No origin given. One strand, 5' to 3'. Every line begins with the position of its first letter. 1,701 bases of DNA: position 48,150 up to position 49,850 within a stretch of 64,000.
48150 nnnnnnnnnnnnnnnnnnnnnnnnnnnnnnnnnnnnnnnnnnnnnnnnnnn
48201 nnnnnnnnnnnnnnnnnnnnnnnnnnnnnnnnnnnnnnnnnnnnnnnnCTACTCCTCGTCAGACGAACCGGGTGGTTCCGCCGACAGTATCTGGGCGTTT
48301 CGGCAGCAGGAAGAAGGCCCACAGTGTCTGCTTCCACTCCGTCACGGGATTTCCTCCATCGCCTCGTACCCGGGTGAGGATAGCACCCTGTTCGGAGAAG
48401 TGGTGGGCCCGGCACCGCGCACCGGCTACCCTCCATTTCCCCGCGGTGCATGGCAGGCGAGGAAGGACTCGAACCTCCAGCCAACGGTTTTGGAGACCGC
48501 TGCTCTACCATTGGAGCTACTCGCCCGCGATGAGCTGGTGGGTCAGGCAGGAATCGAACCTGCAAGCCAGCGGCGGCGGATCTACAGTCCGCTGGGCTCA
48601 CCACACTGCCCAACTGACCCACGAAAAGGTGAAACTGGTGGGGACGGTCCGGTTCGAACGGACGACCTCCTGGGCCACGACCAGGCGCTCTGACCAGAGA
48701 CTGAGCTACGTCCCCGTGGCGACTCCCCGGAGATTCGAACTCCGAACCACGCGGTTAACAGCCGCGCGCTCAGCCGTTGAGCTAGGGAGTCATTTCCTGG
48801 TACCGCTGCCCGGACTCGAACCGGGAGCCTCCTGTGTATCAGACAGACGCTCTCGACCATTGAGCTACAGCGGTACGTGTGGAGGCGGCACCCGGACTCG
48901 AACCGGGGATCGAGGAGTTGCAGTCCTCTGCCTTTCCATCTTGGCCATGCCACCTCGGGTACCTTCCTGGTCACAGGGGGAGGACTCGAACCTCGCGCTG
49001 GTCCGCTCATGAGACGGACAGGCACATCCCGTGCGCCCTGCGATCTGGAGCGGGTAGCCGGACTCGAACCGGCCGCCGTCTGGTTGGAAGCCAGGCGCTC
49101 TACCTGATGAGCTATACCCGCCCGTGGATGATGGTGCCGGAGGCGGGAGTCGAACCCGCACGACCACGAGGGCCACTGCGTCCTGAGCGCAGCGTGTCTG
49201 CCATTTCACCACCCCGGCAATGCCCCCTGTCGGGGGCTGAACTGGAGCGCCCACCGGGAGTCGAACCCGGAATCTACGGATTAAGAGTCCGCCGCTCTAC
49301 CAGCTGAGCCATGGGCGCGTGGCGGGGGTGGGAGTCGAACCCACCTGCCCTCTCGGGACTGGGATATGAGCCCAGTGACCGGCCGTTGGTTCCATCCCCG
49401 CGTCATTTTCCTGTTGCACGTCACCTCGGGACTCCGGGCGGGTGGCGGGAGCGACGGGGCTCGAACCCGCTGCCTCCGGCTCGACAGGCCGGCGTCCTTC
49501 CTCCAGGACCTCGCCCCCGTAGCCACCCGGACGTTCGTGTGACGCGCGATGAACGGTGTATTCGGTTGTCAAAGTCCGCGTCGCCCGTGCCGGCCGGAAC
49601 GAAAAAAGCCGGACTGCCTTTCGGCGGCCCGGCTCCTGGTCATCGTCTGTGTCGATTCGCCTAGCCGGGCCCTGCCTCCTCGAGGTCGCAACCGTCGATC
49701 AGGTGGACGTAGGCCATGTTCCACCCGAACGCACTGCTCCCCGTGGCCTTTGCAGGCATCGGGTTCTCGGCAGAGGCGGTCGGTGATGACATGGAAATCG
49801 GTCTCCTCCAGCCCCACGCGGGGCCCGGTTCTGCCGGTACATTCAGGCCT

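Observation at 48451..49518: Compact 12-gene accessory tRNA array without rRNA or integrase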

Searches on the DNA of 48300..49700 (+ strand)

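Call 5: search_rna_families(source=window, start=48300, end=49700, threshold=evalue, max_evalue=10, show_alignments=10)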
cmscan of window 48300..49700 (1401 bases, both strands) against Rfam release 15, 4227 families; matches with E-value up to 10: 21.
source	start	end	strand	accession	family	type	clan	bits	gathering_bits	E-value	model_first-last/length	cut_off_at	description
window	49246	49318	-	RF00005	tRNA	Gene; tRNA;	CL00001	71.6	29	2.4e-15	1-71/71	no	tRNA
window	48801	48874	-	RF00005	tRNA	Gene; tRNA;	CL00001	70.8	29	4.2e-15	1-71/71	no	tRNA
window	49049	49121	-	RF00005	tRNA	Gene; tRNA;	CL00001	64.6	29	2.2e-13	1-71/71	no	tRNA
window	48454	48526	-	RF00005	tRNA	Gene; tRNA;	CL00001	62.3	29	9.3e-13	1-71/71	no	tRNA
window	48720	48791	-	RF00005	tRNA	Gene; tRNA;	CL00001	61.7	29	1.3e-12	1-71/71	no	tRNA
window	48639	48715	-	RF00005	tRNA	Gene; tRNA;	CL00001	58.2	29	1.2e-11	1-71/71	no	tRNA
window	48883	48954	-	RF00005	tRNA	Gene; tRNA;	CL00001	56.3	29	4e-11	1-71/71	no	tRNA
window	48539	48620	-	RF00005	tRNA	Gene; tRNA;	CL00001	56.3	29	4e-11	1-71/71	no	tRNA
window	49135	49218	-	RF00005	tRNA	Gene; tRNA;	CL00001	53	29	3.3e-10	1-71/71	no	tRNA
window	49446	49518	-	RF00005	tRNA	Gene; tRNA;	CL00001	50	29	2.2e-09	1-71/71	no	tRNA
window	49245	49318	+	RF04354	Plastid-ycf2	Cis-reg;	-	45.9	65.7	3.4e-08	1-75/75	no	Plastid-ycf2 5UTR RNA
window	48478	48595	-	RF02553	YrlA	Gene; sRNA;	-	32.6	69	7.2e-05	1-114/114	no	Y RNA-like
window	49048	49121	+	RF04354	Plastid-ycf2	Cis-reg;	-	26.5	65.7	0.0069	1-75/75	no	Plastid-ycf2 5UTR RNA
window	48538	48620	+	RF04354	Plastid-ycf2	Cis-reg;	-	23.9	65.7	0.036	1-75/75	no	Plastid-ycf2 5UTR RNA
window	49067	49184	-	RF02553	YrlA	Gene; sRNA;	-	23.1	69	0.04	1-114/114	no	Y RNA-like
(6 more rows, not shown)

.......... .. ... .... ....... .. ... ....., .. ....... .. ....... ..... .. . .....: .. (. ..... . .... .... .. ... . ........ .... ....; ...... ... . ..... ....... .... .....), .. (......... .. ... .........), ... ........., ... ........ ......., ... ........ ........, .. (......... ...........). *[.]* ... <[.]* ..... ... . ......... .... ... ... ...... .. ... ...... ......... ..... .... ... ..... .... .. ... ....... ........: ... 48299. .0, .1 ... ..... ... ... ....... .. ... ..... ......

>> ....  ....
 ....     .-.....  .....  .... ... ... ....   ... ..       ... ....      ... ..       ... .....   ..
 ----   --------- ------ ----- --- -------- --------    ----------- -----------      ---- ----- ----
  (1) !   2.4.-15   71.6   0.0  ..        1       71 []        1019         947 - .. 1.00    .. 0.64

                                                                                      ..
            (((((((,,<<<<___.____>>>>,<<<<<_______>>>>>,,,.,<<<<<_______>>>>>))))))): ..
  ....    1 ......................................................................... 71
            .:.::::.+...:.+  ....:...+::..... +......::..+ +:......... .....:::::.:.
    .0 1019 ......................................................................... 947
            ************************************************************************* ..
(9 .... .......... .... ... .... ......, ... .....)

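Call 10: search_dna_similar(query=window:48400-49620:+, collection=phages, mode=distant)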
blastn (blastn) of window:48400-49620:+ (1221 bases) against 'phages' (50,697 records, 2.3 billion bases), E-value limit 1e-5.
Records with a match: 996; places in all: 996; records where one place covers at least 80% of the query: 0.
Best place of each record, by identity: 90-95% 1; 80-90% 745; 60-80% 250.
By first word of the organism name: Mycobacterium 667; Pseudomonas 86; Rhodococcus 45; Gordonia 38; Campylobacter 31; Caulobacter 15; Aeromonas 15; Streptomyces 12; Corynebacterium 9; Erwinia 8; and 26 more.
By host as written in the record: Mycobacterium smegmatis mc2 155 471; Mycobacterium smegmatis mc#155 111; Rhodococcus erythropolis RIA 643 37; Pseudomonas aeruginosa 34; Gordonia terrae 3612 32; Mycobacterium smegmatis mc2155 29; Pseudomonas aeruginosa PAO1 25; - 24; and 104 more.
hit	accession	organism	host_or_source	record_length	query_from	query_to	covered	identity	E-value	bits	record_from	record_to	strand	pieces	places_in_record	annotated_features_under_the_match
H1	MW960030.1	Rhizobium phage RHph_X66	R. phaseoli sv. phaseoli INC 2-5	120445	52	202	12%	74.2%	6e-11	75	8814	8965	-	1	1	tRNA-Trp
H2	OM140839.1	Pseudomonas phage ZY21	Pseudomonas syringae pv. actinidiae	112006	52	195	12%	75.9%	1e-13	84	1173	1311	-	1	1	tRNA-Trp | tRNA-Tyr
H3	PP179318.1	Pseudomonas phage Nican01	Pseudomonas syringae CC0094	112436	52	195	12%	75.2%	1e-13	84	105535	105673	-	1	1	tRNA-Trp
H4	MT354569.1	Pseudomonas phage phiK7B1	Pseudomonas syringae pv. actinidiae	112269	52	195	12%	74.5%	6e-11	75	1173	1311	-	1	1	tRNA-Trp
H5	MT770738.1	Rhizobium phage B1VFA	Rhizobium leguminosarum VF39SM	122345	52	164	9%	79.8%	8e-16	92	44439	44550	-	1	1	tRNA-OTHER | tRNA-Asn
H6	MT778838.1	Rhizobium phage V1VFA-S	-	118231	52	164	9%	79.8%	8e-16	92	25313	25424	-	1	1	tRNA-OTHER | tRNA-Asn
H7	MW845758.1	Erwinia phage pEa_SNUABM_11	Erwinia amylovora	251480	647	766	10%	71.7%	9e-9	68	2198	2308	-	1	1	tRNA-Gly | tRNA-Leu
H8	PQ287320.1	Caulobacter phage BL57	Caulobacter vibrioides CB15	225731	647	759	9%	74.6%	3e-8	66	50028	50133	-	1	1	tRNA-Gly (x2)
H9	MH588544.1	Caulobacter phage CcrBL10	Caulobacter vibrioides CB15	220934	647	759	9%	74.3%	1e-6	62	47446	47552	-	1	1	tRNA-Gly (x2)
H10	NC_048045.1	Caulobacter phage CcrBL10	Caulobacter vibrioides CB15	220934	647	759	9%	74.3%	1e-6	62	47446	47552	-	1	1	tRNA-Gly (x2)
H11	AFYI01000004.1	Salmonella enterica subsp. enterica serovar Infantis str. ...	Homo sapiens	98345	52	164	9%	73.7%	1e-7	65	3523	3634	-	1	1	tRNA-Trp | tRNA-Asp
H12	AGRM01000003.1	Salmonella enterica subsp. houtenae str. ATCC BAA-1581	Homo sapiens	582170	52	164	9%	73.7%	1e-7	65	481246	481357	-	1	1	tRNA-Trp | tRNA-Asp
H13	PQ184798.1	Mycobacterium phage Dorothea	Mycobacterium smegmatis mc2 155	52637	65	166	8%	74.8%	1e-7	64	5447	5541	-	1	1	10: tRNA-Trp | 9: tRNA-Asn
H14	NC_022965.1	Mycobacterium phage CloudWang3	Mycobacterium smegmatis mc2 155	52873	65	166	8%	74.8%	1e-7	64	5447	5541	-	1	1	10: tRNA-Trp | 9: tRNA-Asn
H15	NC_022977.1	Mycobacterium phage Artemis2UCLA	Mycobacterium smegmatis mc2 155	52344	65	166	8%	74.8%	1e-7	64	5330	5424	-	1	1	10: tRNA-Trp | 9: tRNA-Asn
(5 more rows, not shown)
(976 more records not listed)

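Call 11: search_dna_similar(query=window:48400-49620:+, collection=plasmids, mode=distant)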
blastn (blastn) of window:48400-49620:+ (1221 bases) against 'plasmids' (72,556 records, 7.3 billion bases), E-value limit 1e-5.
Records with a match: 185; places in all: 239; records where one place covers at least 80% of the query: 0.
Best place of each record, by identity: 90-95% 1; 80-90% 132; 60-80% 52.
By first word of the organism name: Priestia 45; Azospirillum 30; Clostridioides 17; Escherichia 6; Variovorax 4; Sinorhizobium 4; Acinetobacter 4; Nostoc 3; Bacillus 3; Mycolicibacterium 3; and 49 more.
By predicted mobility (MOB-suite, as given by PLSDB): non-mobilizable 164; mobilizable 17; conjugative 4.
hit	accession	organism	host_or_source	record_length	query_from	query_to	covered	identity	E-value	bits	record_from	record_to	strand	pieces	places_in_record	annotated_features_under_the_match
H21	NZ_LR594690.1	Variovorax sp. WDL1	linuron-contaminated soil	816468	51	821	17%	76.0%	8e-9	133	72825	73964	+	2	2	hypothetical protein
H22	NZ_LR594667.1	Variovorax sp. SRS16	linuron-contaminated soil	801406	51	821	17%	76.0%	8e-9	133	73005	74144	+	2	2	hypothetical protein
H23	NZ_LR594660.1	Variovorax sp. PBL-H6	linuron-contaminated soil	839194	51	821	17%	76.0%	8e-9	133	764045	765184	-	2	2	hypothetical protein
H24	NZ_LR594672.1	Variovorax sp. PBL-E5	linuron-contaminated soil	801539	51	821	17%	76.0%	8e-9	133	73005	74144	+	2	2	hypothetical protein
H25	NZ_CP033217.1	Clostridioides difficile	Homo sapiens,stool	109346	413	556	12%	75.0%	9e-15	90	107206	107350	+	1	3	none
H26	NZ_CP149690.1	Clostridioides difficile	-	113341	413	556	12%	75.0%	9e-15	90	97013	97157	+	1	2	none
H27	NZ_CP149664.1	Clostridioides difficile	-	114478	413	556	12%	75.0%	9e-15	90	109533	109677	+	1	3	none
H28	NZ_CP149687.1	Clostridioides difficile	Dog,single cell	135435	413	556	12%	75.0%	9e-15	90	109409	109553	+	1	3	none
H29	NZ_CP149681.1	Clostridioides difficile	Dog,single cell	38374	413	556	12%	75.0%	9e-15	90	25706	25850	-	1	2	none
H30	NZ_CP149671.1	Clostridioides difficile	Dog,single cell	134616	413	556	12%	75.0%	9e-15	90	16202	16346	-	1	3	none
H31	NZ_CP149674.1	Clostridioides difficile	Dog,single cell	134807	413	556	12%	75.0%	9e-15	90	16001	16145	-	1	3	none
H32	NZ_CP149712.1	Clostridioides difficile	-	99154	413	556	12%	75.0%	9e-15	90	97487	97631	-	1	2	none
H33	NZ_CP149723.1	Clostridioides difficile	Homo sapiens,single cell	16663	413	556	12%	75.0%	9e-15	90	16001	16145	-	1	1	none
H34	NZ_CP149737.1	Clostridioides difficile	Homo sapiens,single cell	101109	413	556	12%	75.0%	9e-15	90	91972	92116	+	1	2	none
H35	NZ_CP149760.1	Clostridioides difficile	Homo sapiens,single cell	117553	413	556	12%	75.0%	9e-15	90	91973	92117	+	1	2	none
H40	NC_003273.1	Nostoc sp. PCC 7120 = FACHB-418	-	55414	332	469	11%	72.1%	1e-6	64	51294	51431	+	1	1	none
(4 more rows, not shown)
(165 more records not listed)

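Call 29: get_annotated_region(hit=H40, flank=4000)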
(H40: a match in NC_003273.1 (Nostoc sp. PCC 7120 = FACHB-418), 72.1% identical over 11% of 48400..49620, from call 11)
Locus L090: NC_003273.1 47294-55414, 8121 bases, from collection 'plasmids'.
description: Nostoc sp. PCC 7120 = FACHB-418 plasmid pCC7120delta, complete sequence
organism: Nostoc sp. PCC 7120 = FACHB-418 (NCBI taxid 103690)
taxonomy: Bacteria; Cyanobacteriota; Cyanophyceae; Nostocales; Nostocaceae; Nostoc; Nostoc sp. PCC 7120 = FACHB-418
host: -; source: -; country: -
typing (MOB-suite, as given by PLSDB): mobilizable; replicon rep_cluster_1735; relaxase MOBV
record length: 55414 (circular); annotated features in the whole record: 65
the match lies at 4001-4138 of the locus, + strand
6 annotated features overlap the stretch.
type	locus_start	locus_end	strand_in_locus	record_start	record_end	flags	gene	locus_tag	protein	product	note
CDS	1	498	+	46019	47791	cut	ltrA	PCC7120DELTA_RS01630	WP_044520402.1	group II intron reverse transcriptase/maturase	GO:0000373 - Group II intron splicing [Evidence IEA]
CDS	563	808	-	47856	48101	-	-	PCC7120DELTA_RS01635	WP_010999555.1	hypothetical protein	-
CDS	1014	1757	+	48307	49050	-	-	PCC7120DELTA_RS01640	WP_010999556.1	ParA family protein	-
CDS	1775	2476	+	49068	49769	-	-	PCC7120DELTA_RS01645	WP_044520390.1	hypothetical protein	-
CDS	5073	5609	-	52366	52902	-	-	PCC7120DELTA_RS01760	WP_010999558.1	HNH endonuclease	-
CDS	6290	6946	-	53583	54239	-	-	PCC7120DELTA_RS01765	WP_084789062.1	DUF2459 domain-containing protein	-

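Call 30: get_annotated_region(hit=H21, flank=4000)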
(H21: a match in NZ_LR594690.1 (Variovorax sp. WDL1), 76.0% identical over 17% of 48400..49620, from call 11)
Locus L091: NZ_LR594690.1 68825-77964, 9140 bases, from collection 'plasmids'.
description: Variovorax sp. WDL1 plasmid 2
organism: Variovorax sp. WDL1 (NCBI taxid 207745)
taxonomy: Bacteria; Pseudomonadota; Betaproteobacteria; Burkholderiales; Comamonadaceae; Variovorax; Variovorax sp. WDL1
host: -; source: linuron-contaminated soil; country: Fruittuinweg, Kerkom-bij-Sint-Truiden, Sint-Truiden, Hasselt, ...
typing (MOB-suite, as given by PLSDB): non-mobilizable
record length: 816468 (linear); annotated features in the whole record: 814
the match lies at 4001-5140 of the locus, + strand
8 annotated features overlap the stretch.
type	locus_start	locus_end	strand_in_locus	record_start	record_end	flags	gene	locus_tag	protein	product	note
CDS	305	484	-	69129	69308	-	-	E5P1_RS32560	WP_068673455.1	hypothetical protein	-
CDS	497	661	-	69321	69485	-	-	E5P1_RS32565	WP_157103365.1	hypothetical protein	-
CDS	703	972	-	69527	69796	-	-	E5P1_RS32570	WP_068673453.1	hypothetical protein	-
CDS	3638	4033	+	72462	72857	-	-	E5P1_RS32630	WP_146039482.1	hypothetical protein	-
CDS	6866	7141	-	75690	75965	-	-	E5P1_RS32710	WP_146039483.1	hypothetical protein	-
CDS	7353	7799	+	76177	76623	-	yiaA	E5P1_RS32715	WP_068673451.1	inner membrane protein YiaA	-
CDS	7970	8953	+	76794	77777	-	-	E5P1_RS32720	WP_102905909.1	IS5 family transposase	-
CDS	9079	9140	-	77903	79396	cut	-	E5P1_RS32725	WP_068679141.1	DUF87 domain-containing protein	-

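Call 31: get_annotated_region(hit=H25, flank=4000)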
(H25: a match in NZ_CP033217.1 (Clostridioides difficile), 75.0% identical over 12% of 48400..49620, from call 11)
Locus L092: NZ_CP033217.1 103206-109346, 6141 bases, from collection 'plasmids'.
description: Clostridioides difficile strain CD21062 plasmid unnamed1
organism: Clostridioides difficile (NCBI taxid 1496)
taxonomy: Bacteria; Bacillota; Clostridia; Peptostreptococcales; Peptostreptococcaceae; Clostridioides; Clostridioides difficile
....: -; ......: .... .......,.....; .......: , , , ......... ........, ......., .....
typing (MOB-suite, as given by PLSDB): non-mobilizable
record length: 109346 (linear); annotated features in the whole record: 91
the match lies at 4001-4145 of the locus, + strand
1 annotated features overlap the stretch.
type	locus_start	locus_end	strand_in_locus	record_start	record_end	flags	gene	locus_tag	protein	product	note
CDS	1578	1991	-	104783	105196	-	-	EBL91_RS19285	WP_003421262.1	hypothetical protein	-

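Call 67: search_dna_similar(query=window:49319-49402:-, collection=phages, mode=distant, max_evalue=0.01, max_rows=25)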
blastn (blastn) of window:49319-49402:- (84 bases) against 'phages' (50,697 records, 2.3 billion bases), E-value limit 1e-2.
No match.
